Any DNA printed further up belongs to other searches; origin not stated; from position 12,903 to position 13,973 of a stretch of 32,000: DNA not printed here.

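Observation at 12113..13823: ParB/sulfiredoxin-fold protein apparently co-transcribed with a kinase-fold protein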

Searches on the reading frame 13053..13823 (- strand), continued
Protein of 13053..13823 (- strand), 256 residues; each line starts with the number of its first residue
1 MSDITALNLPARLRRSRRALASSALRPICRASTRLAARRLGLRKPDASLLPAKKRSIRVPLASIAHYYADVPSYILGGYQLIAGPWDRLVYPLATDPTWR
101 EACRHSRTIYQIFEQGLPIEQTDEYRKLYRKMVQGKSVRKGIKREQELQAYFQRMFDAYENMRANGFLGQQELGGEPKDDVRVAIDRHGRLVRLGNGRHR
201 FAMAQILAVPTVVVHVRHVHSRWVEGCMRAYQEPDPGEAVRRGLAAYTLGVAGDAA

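Call 33: find_encoding_contigs(protein=P0158, flank=8000, max_places=2)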
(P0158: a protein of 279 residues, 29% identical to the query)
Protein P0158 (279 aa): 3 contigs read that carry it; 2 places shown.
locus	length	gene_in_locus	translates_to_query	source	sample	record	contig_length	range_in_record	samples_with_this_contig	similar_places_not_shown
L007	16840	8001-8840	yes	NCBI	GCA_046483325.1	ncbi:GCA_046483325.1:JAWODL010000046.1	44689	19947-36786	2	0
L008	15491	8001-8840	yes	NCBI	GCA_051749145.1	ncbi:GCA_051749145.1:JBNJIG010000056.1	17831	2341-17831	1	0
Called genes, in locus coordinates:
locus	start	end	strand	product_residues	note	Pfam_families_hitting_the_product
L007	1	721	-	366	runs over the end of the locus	PF02350:Epimerase_2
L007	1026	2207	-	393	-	PF15632:ATPgrasp_Ter (weak)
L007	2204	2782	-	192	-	PF01451:LMWPc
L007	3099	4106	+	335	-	PF13641:Glyco_tranf_2_3 (weak), PF00535:Glycos_transf_2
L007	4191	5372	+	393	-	PF13439:Glyco_transf_4, PF00534:Glycos_transf_1, PF13692:Glyco_trans_1_4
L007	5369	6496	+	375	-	PF13439:Glyco_transf_4, PF13579:Glyco_trans_4_4, PF00534:Glycos_transf_1, PF13692:Glyco_trans_1_4, PF13524:Glyco_trans_1_2 (weak)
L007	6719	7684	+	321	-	PF01522:Polysacc_deac_1 (weak)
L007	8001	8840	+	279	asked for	-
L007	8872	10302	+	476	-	PF12708:Pect-lyase_RHGA_epim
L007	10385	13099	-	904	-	PF12708:Pect-lyase_RHGA_epim, PF17957:Big_7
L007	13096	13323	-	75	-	-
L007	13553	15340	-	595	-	-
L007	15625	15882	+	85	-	PF26161:DUF8044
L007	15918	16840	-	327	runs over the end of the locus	PF07760:DUF1616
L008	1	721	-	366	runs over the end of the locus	PF02350:Epimerase_2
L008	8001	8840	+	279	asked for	-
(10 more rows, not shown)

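Call 34: find_encoding_contigs(protein=P0156, flank=8000, max_places=2)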
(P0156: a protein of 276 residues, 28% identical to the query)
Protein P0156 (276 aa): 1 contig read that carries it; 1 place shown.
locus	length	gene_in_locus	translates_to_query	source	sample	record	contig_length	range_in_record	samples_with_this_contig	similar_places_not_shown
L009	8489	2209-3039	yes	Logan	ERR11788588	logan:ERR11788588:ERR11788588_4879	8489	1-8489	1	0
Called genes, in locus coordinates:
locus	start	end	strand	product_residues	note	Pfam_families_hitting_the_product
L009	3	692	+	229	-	?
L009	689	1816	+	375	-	PF13439:Glyco_transf_4, PF13524:Glyco_trans_1_2 (faint), PF00534:Glycos_transf_1, PF13692:Glyco_trans_1_4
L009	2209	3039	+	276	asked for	-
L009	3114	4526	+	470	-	PF12708:Pect-lyase_RHGA_epim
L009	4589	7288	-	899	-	PF12708:Pect-lyase_RHGA_epim, PF22842:Pel9A-like_beta_helix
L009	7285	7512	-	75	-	-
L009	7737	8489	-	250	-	?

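Call 35: predict_structure(alignment_id=A2)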
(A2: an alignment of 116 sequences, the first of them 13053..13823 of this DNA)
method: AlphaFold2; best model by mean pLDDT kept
length: 256 residues; sequences in the alignment: 116
mean_pLDDT: 91.1   pTM: 0.87
mean pLDDT of the five models: 91.1, 90.2, 89.8, 89.6, 89.5
residues with pLDDT >= 90: 196; 70-90: 44; 50-70: 11; < 50: 5
segments of 3 or more residues with pLDDT < 50: 1-3
pLDDT, mean of each block of 10 residues (from residue 1): 56 75 87 94 88 96 94 84 93 91 95 98 97 91 95 98 98 96 97 96 98 97 97 97 93 54
secondary structure, 60 per line:
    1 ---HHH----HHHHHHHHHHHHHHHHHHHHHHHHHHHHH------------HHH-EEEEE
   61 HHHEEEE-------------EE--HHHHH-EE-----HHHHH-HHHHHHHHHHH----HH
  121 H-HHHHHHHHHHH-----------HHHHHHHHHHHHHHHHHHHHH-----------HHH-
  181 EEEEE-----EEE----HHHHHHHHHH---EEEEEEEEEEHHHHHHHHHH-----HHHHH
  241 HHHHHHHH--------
elements in order: H11-39 E56-60 E64-67 H85-89 H98-102 H104-114 H123-133 H145-165 E181-185 E191-193 H198-207 E211-220 H221-230 H236-248

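Call 39: fold_search(model_id=the predicted structure, library=pdb)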
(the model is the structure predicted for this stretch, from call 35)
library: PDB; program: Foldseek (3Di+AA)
matches with E <= 10: 229; with E <= 0.001: 0
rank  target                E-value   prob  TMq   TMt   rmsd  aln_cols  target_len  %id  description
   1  7lj1_g                2.9e-02  0.77  0.18  0.38   9.8        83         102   17  Human Prx1-Srx Decameric Complex (released 2021-07-14)
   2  7lj1_i                2.9e-02  0.77  0.18  0.37   9.8        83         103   17  Human Prx1-Srx Decameric Complex (released 2021-07-14)
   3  7lj1_d                3.3e-02  0.77  0.18  0.36   9.8        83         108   17  Human Prx1-Srx Decameric Complex (released 2021-07-14)
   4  1yzs_MODEL_1_A        5.6e-02  0.69  0.19  0.34   9.6        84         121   15  Solution structure of human sulfiredoxin (srx) (released 2005-03-22)
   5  7lj1_b                5.6e-02  0.66  0.18  0.36   9.8        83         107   17  Human Prx1-Srx Decameric Complex (released 2021-07-14)
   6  7lj1_a                6.3e-02  0.63  0.18  0.37   9.8        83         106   17  Human Prx1-Srx Decameric Complex (released 2021-07-14)
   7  3hy2_X                6.6e-02  0.63  0.18  0.39   9.7        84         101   15  Crystal Structure of Sulfiredoxin in Complex with Peroxiredoxin I and ATP:Mg2+ (released 2009-10-06)
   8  3cyi                  7.9e-02  0.66  0.19  0.39   9.5        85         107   16  Crystal Structure of Human Sulfiredoxin (Srx) in Complex with ATP:Mg2+ (released 2008-07-01)
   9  7lj1_n                8.4e-02  0.41  0.14  0.34  10.8        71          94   20  Human Prx1-Srx Decameric Complex (released 2021-07-14)
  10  7lj1_k                9.4e-02  0.57  0.18  0.39   9.8        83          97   17  Human Prx1-Srx Decameric Complex (released 2021-07-14)
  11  6ky4                  1.0e-01  0.91  0.19  0.48   5.0        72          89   17  Crystal structure of Sulfiredoxin from Arabidopsis thaliana (released 2019-10-16)
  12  7bm8_A                1.1e-01  0.82  0.19  0.25   9.8        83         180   19  Crystal structure of the C-terminally truncated chromosome-partitioning protein ParB from Caulobacter crescentus compl (released 2021-04-28)
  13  7nfu_A                1.1e-01  0.47  0.18  0.21  11.9       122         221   14  Crystal structure of C-terminally truncated Geobacillus thermoleovorans nucleoid occlusion protein Noc (released 2021-02-17)
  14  6nr6_A                1.3e-01  0.85  0.17  0.18   3.6        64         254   22  Crystal Structure of Staphylococcus pseudintermedius SbnI in complex with ADP (released 2019-06-19)
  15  2rii_X                1.3e-01  0.51  0.18  0.37  10.2        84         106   15  Crystal Structure of Human Peroxiredoxin I in complex with Sulfiredoxin (released 2008-01-08)
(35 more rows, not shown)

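Call 40: search_protein_families(library=pfam, proteins=[P0037, P0071, P0076, P0114, P0121, P0139, P0146, P0157, P0010, P0022], max_evalue=0.001)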
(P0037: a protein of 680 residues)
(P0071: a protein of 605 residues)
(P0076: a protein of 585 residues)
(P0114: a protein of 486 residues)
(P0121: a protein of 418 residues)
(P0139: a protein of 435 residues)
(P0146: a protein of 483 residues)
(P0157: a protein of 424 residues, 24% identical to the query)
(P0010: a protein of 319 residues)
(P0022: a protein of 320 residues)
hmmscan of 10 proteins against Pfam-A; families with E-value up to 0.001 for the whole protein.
P0037 (680 aa): 1 family
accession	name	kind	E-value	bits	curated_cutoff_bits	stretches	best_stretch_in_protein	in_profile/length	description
PF13378.12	MR_MLE_C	-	2.1e-51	175.2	29.4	1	146-361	7-218/219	Enolase C-terminal domain-like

P0071 (605 aa): 2 families
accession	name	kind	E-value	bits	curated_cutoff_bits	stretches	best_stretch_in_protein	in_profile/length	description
PF13692.12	Glyco_trans_1_4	-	7.3e-05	23.5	27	1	237-308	34-106/142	Glycosyl transferases group 1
PF00534.26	Glycos_transf_1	-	0.00018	21.6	26.4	1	257-307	73-121/172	Glycosyl transferases group 1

P0076 (585 aa): 1 family
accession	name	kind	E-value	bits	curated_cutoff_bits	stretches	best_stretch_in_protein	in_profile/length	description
PF00534.26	Glycos_transf_1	-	5.4e-05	23.2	26.4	1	246-296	75-123/172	Glycosyl transferases group 1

P0114 (486 aa): 7 families
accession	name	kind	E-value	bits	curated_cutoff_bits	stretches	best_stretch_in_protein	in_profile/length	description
PF13649.12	Methyltransf_25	-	1e-16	61.8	27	1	297-389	1-97/97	Methyltransferase domain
PF08241.18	Methyltransf_11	-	1.9e-13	51.3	21.2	1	298-393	1-95/95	Methyltransferase domain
PF13847.12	Methyltransf_31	-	3.4e-13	49.9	27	1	296-405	6-114/145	Methyltransferase domain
PF08242.18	Methyltransf_12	-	6.4e-12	46.5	30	1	298-391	1-98/98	Methyltransferase domain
PF13489.12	Methyltransf_23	-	1.5e-11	44.8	27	1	290-433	19-161/164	Methyltransferase domain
PF01209.24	Ubie_methyltran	-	1e-08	35.3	20.1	1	282-392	36-150/233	ubiE/COQ5 methyltransferase family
PF05175.20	MTS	-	1.3e-05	25.4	23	1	284-393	22-138/170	Methyltransferase small domain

P0121 (418 aa): 0 families

P0139 (435 aa): 4 families
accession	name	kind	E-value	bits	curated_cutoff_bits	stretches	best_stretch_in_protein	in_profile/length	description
PF08242.18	Methyltransf_12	-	2.1e-06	28.8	30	1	288-364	1-81/98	Methyltransferase domain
PF13649.12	Methyltransf_25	-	2.6e-05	25.3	27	1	288-361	2-78/97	Methyltransferase domain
PF13489.12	Methyltransf_23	-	0.0003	21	27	1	282-360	21-94/164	Methyltransferase domain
PF08241.18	Methyltransf_11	-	0.00037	21.5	21.2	1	288-362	1-74/95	Methyltransferase domain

P0146 (483 aa): 4 families
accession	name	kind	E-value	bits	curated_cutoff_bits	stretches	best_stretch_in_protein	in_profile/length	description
PF13489.12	Methyltransf_23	-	1.9e-10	41.2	27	1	306-432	3-123/164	Methyltransferase domain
PF13649.12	Methyltransf_25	-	3.6e-07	31.2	27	1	330-409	2-83/97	Methyltransferase domain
PF08241.18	Methyltransf_11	-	4.7e-07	30.8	21.2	1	330-407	1-78/95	Methyltransferase domain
PF08242.18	Methyltransf_12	-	2e-05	25.7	30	1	330-411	1-87/98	Methyltransferase domain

P0157 (424 aa): 4 families
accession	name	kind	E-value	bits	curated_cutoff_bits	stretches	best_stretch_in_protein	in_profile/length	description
PF08241.18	Methyltransf_11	-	5.3e-08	33.8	21.2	1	264-353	1-88/95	Methyltransferase domain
PF08242.18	Methyltransf_12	-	2.4e-07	31.8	30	1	264-353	1-93/98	Methyltransferase domain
PF13489.12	Methyltransf_23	-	2.5e-06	27.7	27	1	248-352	8-108/164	Methyltransferase domain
PF13649.12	Methyltransf_25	-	1.8e-05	25.8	27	1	264-353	2-94/97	Methyltransferase domain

P0010 (319 aa): 0 families

P0022 (320 aa): 0 families

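Call 50: search_dna_similar(query=window:13053-13823:-, collection=plasmids, mode=protein, max_evalue=0.001, max_rows=30)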
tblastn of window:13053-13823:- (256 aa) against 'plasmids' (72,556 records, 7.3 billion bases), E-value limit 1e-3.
Records with a match: 4; places in all: 4; records where one place covers at least 80% of the query: 0.
Best place of each record, by identity: <60% 4.
By first word of the organism name: Halobaculum 3; Natronorubrum 1.
By predicted mobility (MOB-suite, as given by PLSDB): non-mobilizable 4.
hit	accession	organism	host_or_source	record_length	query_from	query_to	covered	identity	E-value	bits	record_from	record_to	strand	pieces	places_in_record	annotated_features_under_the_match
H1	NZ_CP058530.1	Halobaculum halophilum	cell culture,sediment in salt lake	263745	55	223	66%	27.4%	2e-6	56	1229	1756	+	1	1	hypothetical protein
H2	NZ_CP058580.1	Halobaculum salinum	cell culture,saline soil sample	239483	69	237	66%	27.1%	2e-4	49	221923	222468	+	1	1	hypothetical protein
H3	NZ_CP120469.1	Halobaculum limi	cell culture,sediment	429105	71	223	60%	26.9%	4e-6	55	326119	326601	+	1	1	hypothetical protein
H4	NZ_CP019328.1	Natronorubrum daqingense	-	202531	55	209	61%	25.7%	8e-5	51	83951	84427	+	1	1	hypothetical protein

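Call 51: search_dna_similar(query=window:13053-13823:-, collection=phages, mode=protein, max_evalue=0.001, max_rows=30)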
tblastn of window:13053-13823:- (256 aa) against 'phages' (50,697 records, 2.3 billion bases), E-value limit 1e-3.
No match.

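Call 52: get_annotated_region(hit=H1, flank=8000)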
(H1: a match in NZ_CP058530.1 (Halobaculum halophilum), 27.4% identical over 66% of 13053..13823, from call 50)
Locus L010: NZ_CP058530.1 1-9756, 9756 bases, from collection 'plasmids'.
description: Halobaculum halophilum strain Gai3-2 plasmid unnamed1, complete sequence
organism: Halobaculum halophilum (NCBI taxid 2743090)
taxonomy: Archaea; Euryarchaeota; Halobacteria; Halobacteriales; Haloferacaceae; Halobaculum; Halobaculum halophilum
host: -; source: cell culture,sediment in salt lake; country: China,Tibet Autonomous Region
typing (MOB-suite, as given by PLSDB): non-mobilizable
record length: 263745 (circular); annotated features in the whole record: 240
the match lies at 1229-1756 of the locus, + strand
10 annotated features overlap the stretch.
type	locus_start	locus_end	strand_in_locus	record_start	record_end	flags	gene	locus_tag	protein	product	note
CDS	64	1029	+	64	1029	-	-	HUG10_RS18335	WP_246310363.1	Gfo/Idh/MocA family oxidoreductase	-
CDS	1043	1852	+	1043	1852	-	-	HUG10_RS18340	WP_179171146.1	hypothetical protein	-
CDS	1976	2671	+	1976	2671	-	-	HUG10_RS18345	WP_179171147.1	type 1 glutamine amidotransferase domain-containing protein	-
CDS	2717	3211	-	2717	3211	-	-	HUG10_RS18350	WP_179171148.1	FxLYD domain-containing protein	-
CDS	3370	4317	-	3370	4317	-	-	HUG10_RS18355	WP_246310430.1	NAD-dependent epimerase/dehydratase family protein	-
CDS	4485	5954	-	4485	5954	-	-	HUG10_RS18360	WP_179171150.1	flippase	-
CDS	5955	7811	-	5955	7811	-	-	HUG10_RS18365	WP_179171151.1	hypothetical protein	-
CDS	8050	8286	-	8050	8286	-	-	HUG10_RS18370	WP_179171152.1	hypothetical protein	-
CDS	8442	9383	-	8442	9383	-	-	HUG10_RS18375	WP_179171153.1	glycosyltransferase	-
CDS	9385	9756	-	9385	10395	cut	-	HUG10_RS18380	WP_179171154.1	GNAT family N-acetyltransferase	-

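Call 53: get_annotated_region(hit=H3, flank=8000)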
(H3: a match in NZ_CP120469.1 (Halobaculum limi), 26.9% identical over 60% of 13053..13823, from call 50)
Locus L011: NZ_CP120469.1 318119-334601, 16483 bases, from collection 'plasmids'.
description: Halobaculum sp. YSMS11 plasmid unnamed, complete sequence
organism: Halobaculum limi (NCBI taxid 3031916)
taxonomy: Archaea; Euryarchaeota; Halobacteria; Halobacteriales; Haloferacaceae; Halobaculum; Halobaculum limi
host: -; source: cell culture,sediment; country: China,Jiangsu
typing (MOB-suite, as given by PLSDB): non-mobilizable
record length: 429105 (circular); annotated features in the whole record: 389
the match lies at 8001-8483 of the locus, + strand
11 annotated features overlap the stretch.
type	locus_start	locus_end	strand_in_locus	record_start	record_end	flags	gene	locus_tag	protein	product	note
CDS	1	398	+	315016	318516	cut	-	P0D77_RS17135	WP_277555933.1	PKD domain-containing protein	-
CDS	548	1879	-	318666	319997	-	-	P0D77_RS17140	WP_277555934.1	PQQ-binding-like beta-propeller repeat protein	-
CDS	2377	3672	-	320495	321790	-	-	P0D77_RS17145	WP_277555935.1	right-handed parallel beta-helix repeat-containing protein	-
CDS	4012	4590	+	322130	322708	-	-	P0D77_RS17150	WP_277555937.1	metal-dependent hydrolase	-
CDS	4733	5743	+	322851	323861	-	-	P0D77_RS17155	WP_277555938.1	DUF1616 domain-containing protein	-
CDS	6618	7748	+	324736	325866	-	-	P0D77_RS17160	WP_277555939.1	Gfo/Idh/MocA family oxidoreductase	-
CDS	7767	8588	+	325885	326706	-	-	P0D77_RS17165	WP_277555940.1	hypothetical protein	-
CDS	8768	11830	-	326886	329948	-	-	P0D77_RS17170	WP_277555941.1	PAS domain S-box protein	-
CDS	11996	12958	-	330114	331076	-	-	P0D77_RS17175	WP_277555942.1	NAD-dependent epimerase/dehydratase family protein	-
CDS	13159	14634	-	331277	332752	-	-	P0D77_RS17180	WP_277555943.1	flippase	-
CDS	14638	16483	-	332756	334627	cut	-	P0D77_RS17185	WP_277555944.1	hypothetical protein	-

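Call 54: get_annotated_region(hit=H4, flank=8000)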
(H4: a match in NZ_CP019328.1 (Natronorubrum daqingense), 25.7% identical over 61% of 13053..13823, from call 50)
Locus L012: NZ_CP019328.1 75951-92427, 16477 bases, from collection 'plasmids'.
description: Natronorubrum daqingense strain JX313 plasmid unnamed1, complete sequence
organism: Natronorubrum daqingense (NCBI taxid 588898)
taxonomy: Archaea; Euryarchaeota; Halobacteria; Halobacteriales; Natrialbaceae; Natronorubrum; Natronorubrum daqingense
host: -; source: -; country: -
typing (MOB-suite, as given by PLSDB): non-mobilizable
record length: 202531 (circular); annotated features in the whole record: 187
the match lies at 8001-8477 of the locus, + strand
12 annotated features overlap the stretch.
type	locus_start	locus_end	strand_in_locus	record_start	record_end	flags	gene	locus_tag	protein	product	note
CDS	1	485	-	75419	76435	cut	-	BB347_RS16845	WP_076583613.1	PGF-CTERM sorting domain-containing protein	-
CDS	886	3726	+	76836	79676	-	-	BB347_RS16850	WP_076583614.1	DEAD/DEAH box helicase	-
CDS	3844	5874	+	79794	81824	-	-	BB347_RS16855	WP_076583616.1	ATP-binding protein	-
CDS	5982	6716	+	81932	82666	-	-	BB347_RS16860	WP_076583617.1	protein sorting system archaetidylserine decarboxylase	-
CDS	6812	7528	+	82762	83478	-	-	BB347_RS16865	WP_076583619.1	phosphatase PAP2 family protein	-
CDS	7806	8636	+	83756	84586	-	-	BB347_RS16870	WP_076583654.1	hypothetical protein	-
CDS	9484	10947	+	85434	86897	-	-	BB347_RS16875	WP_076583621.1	sugar transferase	GO:0006486 - protein glycosylation [Evidence IEA]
CDS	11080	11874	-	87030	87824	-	-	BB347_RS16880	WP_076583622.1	AAA family ATPase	-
CDS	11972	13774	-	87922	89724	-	-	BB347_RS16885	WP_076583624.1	ABC transporter ATP-binding protein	-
CDS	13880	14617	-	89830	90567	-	aglF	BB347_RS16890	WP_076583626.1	UTP--glucose-1-phosphate uridylyltransferase AglF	-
CDS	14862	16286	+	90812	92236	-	-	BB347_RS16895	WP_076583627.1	O-antigen ligase family protein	-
CDS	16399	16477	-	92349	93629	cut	-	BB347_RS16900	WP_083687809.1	O-antigen ligase family protein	GO:0009103 - lipopolysaccharide biosynthetic process [Evidence IEA]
